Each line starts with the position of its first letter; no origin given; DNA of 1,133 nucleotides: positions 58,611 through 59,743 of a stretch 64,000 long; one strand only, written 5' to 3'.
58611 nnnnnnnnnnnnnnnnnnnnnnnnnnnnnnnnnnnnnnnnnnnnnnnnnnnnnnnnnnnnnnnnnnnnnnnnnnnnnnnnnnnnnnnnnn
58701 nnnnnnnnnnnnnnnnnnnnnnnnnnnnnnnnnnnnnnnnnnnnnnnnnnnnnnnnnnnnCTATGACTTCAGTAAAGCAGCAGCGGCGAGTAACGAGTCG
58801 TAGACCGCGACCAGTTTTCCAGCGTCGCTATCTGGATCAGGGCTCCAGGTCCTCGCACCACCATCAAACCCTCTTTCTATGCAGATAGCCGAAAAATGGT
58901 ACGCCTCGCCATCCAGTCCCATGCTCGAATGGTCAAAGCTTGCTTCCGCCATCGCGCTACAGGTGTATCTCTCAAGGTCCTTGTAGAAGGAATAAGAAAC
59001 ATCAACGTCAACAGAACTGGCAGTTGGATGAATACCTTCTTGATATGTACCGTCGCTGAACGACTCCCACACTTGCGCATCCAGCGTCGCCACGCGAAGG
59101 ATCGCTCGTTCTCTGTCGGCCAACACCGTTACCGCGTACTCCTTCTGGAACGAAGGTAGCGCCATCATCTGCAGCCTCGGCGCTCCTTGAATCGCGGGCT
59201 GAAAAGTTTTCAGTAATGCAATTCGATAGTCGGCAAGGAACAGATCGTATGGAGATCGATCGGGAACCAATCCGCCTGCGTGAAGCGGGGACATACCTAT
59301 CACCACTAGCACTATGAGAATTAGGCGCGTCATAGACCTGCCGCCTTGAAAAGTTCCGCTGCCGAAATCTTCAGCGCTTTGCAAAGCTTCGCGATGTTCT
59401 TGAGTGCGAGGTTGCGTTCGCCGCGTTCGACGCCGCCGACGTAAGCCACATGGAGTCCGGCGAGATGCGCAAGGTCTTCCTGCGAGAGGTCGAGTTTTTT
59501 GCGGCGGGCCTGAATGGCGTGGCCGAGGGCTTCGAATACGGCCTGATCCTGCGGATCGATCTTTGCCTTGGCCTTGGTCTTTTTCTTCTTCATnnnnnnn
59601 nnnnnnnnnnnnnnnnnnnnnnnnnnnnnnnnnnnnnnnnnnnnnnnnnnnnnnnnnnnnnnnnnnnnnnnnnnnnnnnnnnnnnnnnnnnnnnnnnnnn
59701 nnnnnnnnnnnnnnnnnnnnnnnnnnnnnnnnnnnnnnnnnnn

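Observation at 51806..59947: Three copies of one architecture: XRE regulator overlapping a signal-peptide gene, with a divergent small ORF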

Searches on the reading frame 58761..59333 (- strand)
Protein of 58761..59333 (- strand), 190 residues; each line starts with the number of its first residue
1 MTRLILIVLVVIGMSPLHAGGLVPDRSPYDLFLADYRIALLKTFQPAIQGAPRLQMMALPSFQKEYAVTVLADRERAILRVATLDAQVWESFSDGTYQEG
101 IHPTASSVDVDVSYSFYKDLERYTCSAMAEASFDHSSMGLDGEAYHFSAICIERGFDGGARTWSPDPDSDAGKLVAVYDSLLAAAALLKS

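Call 3: search_protein_families(library=pfam, max_evalue=0.1, proteins=[window:58761-59333:-])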
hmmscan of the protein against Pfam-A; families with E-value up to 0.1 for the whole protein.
window:58761-59333:- (190 aa): 0 families

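Call 9: search_protein_families(library=ncbifam, max_evalue=0.1, proteins=[window:58761-59333:-])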
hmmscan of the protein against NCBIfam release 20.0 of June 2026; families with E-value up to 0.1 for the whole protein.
window:58761-59333:- (190 aa): 0 families

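Call 15: find_homologous_proteins(query=window:58761-59333:-)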
Query window:58761-59333:- (190 aa): 3 proteins with E <= 0.001 among 596 candidates.
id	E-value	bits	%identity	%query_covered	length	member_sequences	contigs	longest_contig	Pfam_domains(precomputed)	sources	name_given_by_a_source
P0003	5.4e-112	390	100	93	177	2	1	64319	-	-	-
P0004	7.1e-103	360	84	98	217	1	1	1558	-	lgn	-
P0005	1.7e-94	333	77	100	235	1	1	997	-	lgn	-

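Call 17: find_encoding_contigs(protein=P0004, flank=5000)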
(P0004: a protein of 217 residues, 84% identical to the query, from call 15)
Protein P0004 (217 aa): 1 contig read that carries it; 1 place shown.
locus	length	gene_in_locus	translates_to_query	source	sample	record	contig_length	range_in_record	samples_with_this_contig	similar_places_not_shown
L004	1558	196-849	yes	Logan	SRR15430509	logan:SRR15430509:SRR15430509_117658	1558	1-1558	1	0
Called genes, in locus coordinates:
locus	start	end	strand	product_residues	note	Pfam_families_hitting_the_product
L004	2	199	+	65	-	?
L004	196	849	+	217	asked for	-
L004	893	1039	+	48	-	PF01381:HTH_3 (weak)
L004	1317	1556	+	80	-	?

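Call 18: find_encoding_contigs(protein=P0005, flank=5000)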
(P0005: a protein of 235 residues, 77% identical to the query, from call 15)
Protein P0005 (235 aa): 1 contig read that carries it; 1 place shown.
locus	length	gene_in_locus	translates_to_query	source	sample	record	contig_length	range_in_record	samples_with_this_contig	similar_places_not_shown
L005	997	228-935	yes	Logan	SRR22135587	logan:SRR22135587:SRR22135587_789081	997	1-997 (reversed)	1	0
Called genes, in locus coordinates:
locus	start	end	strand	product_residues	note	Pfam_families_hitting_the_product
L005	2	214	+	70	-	?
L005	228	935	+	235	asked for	-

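Call 28: search_protein_families(library=padloc, max_evalue=0.01, proteins=[window:58761-59333:-])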
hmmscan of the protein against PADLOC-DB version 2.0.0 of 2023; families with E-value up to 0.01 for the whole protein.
window:58761-59333:- (190 aa): 0 families

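Call 29: search_protein_families(library=phrogs, max_evalue=0.01, proteins=[window:58761-59333:-])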
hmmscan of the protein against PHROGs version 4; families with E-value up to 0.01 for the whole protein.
window:58761-59333:- (190 aa): 0 families

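Call 57: search_solved_structures(query=window:58761-59333:-, max_evalue=1)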
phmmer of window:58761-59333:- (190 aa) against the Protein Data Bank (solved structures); distinct sequences matched with E-value up to 1: 0.

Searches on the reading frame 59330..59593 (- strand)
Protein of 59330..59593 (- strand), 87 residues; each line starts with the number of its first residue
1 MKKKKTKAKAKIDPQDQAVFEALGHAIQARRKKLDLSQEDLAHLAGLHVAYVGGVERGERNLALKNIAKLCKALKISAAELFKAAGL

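Call 3: search_protein_families(library=pfam, max_evalue=0.1, proteins=[window:59330-59593:-])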
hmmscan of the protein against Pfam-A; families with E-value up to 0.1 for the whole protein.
window:59330-59593:- (87 aa): 12 families
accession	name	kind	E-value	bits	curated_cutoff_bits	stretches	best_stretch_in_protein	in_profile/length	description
PF01381.28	HTH_3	-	1.4e-14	54.3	23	1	27-81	1-55/55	Helix-turn-helix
PF13560.12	HTH_31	-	7.4e-08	33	27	1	22-80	1-60/64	Helix-turn-helix domain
PF13443.12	HTH_26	-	1.1e-06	29.3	22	1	32-83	7-59/63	Cro/C1-type HTH DNA-binding domain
PF09812.14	MRP-L28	-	0.0011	19.7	28.4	1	3-85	29-119/157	Mitochondrial ribosomal protein L28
PF13744.12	HTH_37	-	0.0069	16.6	27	1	22-74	18-68/80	Helix-turn-helix domain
PF21291.3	CYNS_N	-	0.048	14.1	27.1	1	22-80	3-61/69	Cyanate hydratase, N-terminal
PF20920.2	DAXX_hist_bd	-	0.048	14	27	1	9-36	12-38/84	Death domain-associated protein 6, histone binding domain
PF15704.10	Mt_ATP_synt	-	0.058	13.7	27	1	6-39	35-68/188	Mitochondrial ATP synthase subunit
PF15731.11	MqsA_antitoxin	-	0.067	13.7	30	1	24-72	71-118/131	Antitoxin component of bacterial toxin-antitoxin system, MqsA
PF12844.13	HTH_19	-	0.068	13.5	30.2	0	27-86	4-63/64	Helix-turn-helix domain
PF20432.4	Xre-like-HTH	-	0.075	13.8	25.8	0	32-49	20-37/63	Antitoxin Xre-like helix-turn-helix domain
PF13545.12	HTH_Crp_2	-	0.077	13.4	27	0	31-48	18-35/70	Crp-like helix-turn-helix domain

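Call 9: search_protein_families(library=ncbifam, max_evalue=0.1, proteins=[window:59330-59593:-])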
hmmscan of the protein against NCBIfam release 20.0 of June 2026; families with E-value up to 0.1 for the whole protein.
window:59330-59593:- (87 aa): 17 families
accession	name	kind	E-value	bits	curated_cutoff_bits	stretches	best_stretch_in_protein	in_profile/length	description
TIGR03070.1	couple_hipB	subfamily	5.8e-13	48.6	71.65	1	22-74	2-54/58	type II toxin-antitoxin system Y4mF family antitoxin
NF041951.1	phage_RstR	subfamily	1.1e-08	35.3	80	1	23-82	3-62/108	RstR family transcriptional repressor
NF006015.0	PRK08154.1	subfamily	8.1e-08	31.8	204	1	3-83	11-91/314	anaerobic benzoate catabolism transcriptional regulator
NF007257.0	PRK09706.1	subfamily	1.8e-07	31.1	101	1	22-79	5-62/135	transcriptional repressor DicA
TIGR00270.2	TIGR00270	equivalog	6.4e-07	29.3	110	1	3-80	56-133/159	multiprotein bridging factor aMBF1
NF046032.1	TransRegSlrRBacil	equivalog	7.5e-05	22.9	250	1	23-84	2-64/149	HTH-type transcriptional regulator SlrR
NF007408.0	PRK09943.1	equivalog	0.00011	21.9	211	1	22-83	7-68/185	HTH-type transcriptional regulator PuuR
TIGR03830.1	CxxCG_CxxCG_HTH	subfamily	0.00026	20.8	61.8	1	17-71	60-116/127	type II TA system antitoxin MqsA family protein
TIGR00673.1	cynS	equivalog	0.0051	16.8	113.3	1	21-81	7-67/150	cyanase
NF047948.1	male_kill_WMK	equivalog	0.0053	16.3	300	1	23-82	6-65/300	WO male-killing family protein Wmk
NF052403.1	ESX1TransRegEspM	equivalog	0.007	15.3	550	1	5-43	122-159/367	ESX-1 type VII secretion system transcriptional regulator EspM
NF041575.1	antitoxPezA_Strep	equivalog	0.0071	16.3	290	1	23-79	2-58/158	type II toxin-antitoxin system antitoxin PezA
NF041677.1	trans_regClgR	equivalog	0.0072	16.4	170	1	21-86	7-72/113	transcriptional regulator ClgR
NF010465.0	PRK13890.1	equivalog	0.011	15.9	96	1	35-82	18-65/121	conjugal transfer protein TrbA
NF038139.1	Reg_Aceta_RamB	equivalog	0.012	14.3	700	1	24-79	4-59/465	acetate metabolism transcriptional regulator RamB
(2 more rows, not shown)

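Call 28: search_protein_families(library=padloc, max_evalue=0.01, proteins=[window:59330-59593:-])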
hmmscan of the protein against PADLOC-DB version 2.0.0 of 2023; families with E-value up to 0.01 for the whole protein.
window:59330-59593:- (87 aa): 17 families
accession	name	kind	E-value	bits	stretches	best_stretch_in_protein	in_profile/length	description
PDLC03666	Control_protein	-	1.7e-17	61.7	1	20-83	4-67/77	control protein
PDLC03665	Control_protein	-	4e-17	60.2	1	24-82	10-69/77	control protein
PDLC03664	Control_protein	-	2.9e-16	57.7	1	24-82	15-73/74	control protein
PDLC03671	Control_protein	-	1.8e-13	48.5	1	21-87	13-79/84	control protein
PDLC02926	HTH_VI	-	8.5e-10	36.8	1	23-82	2-61/92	-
PDLC04142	capH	-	2.1e-08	33.2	1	23-82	7-66/103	capH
PDLC03668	Control_protein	-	2.3e-08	32.4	1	27-82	13-68/79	control protein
PDLC03536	REase_II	-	4.2e-07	27.8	1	17-82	5-70/237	Type II restriction enzyme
PDLC04775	PDC-M69A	-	1.8e-05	23.2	1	18-83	3-68/113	-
PDLC03982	PD-Lambda-2_B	-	0.00018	19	1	25-83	62-119/402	-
PDLC03953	RmrA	-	0.00031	18.1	1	24-77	7-60/373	-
PDLC03312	MTase_II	-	0.0009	15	1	23-85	61-123/1344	Type II methyltransferase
PDLC03952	RmrA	-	0.0011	15.8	1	25-76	25-76/395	-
PDLC03955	RmrA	-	0.0036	14.6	1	16-84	14-81/371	-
PDLC03949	RmrA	-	0.0046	13.9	1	28-79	8-59/363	-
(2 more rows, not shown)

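Call 29: search_protein_families(library=phrogs, max_evalue=0.01, proteins=[window:59330-59593:-])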
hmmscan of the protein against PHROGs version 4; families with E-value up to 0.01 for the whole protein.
window:59330-59593:- (87 aa): 12 families
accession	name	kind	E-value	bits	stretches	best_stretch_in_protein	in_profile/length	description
phrog_5823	-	transcription regulation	1.2e-10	42.1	1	21-82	5-67/404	transcriptional regulator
phrog_1373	-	transcription regulation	1.1e-08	36.2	1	21-78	63-119/166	transcriptional regulator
phrog_7241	-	transcription regulation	1.3e-08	35.9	1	25-82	64-121/122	transcriptional regulator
phrog_8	-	transcription regulation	1.6e-08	35.4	1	23-82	77-216/346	transcriptional regulator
phrog_4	-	transcription regulation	1.9e-08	34.7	1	9-83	132-193/400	transcriptional repressor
phrog_3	-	transcription regulation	1.9e-07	32.2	1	16-84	82-148/430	transcriptional repressor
phrog_2439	-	transcription regulation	9.8e-06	25.7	1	23-81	8-66/367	transcriptional regulator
phrog_2104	-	unknown function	0.00015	22.9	1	6-61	22-78/103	-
phrog_2967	-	transcription regulation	0.00051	20.6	1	16-84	4-72/225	transcriptional regulator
phrog_2339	-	DNA, RNA and nucleotide metabolism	0.0033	18.4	1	16-75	24-79/98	HTH DNA binding protein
phrog_14076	-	transcription regulation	0.0038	18.7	1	26-74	17-67/86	transcriptional regulator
phrog_955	-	DNA, RNA and nucleotide metabolism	0.0055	17.5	1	4-62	6-64/142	HTH DNA binding protein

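Call 59: search_solved_structures(query=window:59330-59593:-, max_evalue=0.001, show_alignments=2)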
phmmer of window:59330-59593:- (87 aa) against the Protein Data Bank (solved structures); distinct sequences matched with E-value up to 0.001: 18.
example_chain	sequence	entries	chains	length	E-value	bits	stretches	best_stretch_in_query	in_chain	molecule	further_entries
2b5a_A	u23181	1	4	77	5.8e-13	52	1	22-83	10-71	C.BclI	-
1y7y_A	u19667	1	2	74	2.2e-12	50.2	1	23-82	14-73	C.AhdI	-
4i6t_A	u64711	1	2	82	7.2e-08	35.9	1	25-82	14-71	Regulatory protein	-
3fya_A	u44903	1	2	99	1.5e-07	34.8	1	24-82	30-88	Regulatory protein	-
3clc_A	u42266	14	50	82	2.7e-07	34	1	25-82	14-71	Regulatory protein | R-M CONTROLLER PROTEIN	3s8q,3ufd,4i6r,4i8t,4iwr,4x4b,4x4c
3g5g_A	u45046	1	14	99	4.2e-07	33.4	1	24-82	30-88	Regulatory protein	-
4fn3_A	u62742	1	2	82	7.3e-07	32.7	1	25-82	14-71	Regulatory protein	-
3vk0_A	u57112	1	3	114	7.4e-07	32.6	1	14-82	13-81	Transcriptional regulator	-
4i6u_A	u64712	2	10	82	1e-06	32.2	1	25-82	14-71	Regulatory protein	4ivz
4f8d_A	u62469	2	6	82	2e-06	31.3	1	25-82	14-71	Regulatory protein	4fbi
4ia8_A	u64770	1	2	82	5.3e-06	29.9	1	25-82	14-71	Regulatory protein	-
9xz9_A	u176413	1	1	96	4.9e-05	26.9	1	27-83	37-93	Quorum sensing controller protein QseC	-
3kxa_A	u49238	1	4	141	0.00014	25.5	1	10-81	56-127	Putative uncharacterized protein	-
3f51_A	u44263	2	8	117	0.00021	24.9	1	16-86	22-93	Clp gene regulator (ClgR)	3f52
2r1j_L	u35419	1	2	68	0.0005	23.7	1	22-83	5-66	Repressor protein C2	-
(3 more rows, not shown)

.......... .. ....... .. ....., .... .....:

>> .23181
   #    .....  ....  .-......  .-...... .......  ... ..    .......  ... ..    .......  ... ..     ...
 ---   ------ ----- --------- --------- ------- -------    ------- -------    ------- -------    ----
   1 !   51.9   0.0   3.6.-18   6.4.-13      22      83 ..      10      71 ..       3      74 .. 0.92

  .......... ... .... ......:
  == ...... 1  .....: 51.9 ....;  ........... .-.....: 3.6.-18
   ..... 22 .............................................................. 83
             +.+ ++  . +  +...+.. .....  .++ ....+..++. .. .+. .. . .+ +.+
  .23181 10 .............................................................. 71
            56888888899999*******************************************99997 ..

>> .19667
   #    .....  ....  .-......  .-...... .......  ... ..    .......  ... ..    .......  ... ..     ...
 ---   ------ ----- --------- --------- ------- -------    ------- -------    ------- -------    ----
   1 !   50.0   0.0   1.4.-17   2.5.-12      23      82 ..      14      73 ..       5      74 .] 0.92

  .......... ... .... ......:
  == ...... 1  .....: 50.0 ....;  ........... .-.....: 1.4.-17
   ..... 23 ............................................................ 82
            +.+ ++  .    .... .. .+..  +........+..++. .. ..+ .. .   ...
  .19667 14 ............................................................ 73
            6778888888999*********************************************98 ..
